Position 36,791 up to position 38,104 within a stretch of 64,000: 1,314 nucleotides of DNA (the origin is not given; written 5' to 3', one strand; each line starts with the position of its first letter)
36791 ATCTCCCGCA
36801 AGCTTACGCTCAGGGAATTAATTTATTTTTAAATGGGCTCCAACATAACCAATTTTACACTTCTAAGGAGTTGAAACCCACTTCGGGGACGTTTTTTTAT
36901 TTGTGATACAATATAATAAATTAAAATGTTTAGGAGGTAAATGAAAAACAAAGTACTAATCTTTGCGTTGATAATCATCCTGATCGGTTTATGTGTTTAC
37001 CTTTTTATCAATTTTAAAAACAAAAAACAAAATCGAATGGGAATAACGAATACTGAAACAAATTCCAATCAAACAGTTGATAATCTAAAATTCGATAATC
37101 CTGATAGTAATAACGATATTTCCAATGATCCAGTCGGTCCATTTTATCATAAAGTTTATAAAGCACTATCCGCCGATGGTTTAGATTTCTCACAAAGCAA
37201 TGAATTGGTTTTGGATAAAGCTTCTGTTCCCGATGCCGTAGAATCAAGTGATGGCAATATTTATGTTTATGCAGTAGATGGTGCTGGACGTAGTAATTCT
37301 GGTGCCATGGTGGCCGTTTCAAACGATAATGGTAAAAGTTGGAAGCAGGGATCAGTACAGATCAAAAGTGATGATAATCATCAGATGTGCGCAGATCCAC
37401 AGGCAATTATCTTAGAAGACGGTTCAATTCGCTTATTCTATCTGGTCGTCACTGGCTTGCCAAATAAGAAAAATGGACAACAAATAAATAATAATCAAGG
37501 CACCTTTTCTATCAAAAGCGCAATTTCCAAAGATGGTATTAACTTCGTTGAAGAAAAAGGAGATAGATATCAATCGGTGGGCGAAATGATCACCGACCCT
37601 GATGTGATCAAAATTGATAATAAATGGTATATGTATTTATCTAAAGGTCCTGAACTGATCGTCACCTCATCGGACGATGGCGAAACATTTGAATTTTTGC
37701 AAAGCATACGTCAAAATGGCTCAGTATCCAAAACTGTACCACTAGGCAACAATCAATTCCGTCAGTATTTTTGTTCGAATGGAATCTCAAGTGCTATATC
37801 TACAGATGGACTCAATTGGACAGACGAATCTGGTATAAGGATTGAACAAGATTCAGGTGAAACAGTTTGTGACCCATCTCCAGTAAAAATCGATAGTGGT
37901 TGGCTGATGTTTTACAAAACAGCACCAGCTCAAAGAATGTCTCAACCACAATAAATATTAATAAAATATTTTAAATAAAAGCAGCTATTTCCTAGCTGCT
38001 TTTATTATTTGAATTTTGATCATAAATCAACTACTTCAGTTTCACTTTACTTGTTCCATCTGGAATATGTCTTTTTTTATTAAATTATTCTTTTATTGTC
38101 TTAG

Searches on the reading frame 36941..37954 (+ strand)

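Call 89: search_protein_families(library=pfam, proteins=[window:36941-37954:+], max_evalue=0.001)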
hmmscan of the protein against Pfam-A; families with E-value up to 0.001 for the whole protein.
window:36941-37954:+ (337 aa): 2 families
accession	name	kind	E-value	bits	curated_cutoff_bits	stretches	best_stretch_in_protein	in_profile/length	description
PF04616.20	Glyco_hydro_43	-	0.00022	21.1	32.2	0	220-280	70-95/288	Glycosyl hydrolases family 43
PF13088.12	BNR_2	-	0.00077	19.3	31.4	0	71-147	185-260/277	BNR repeat-like domain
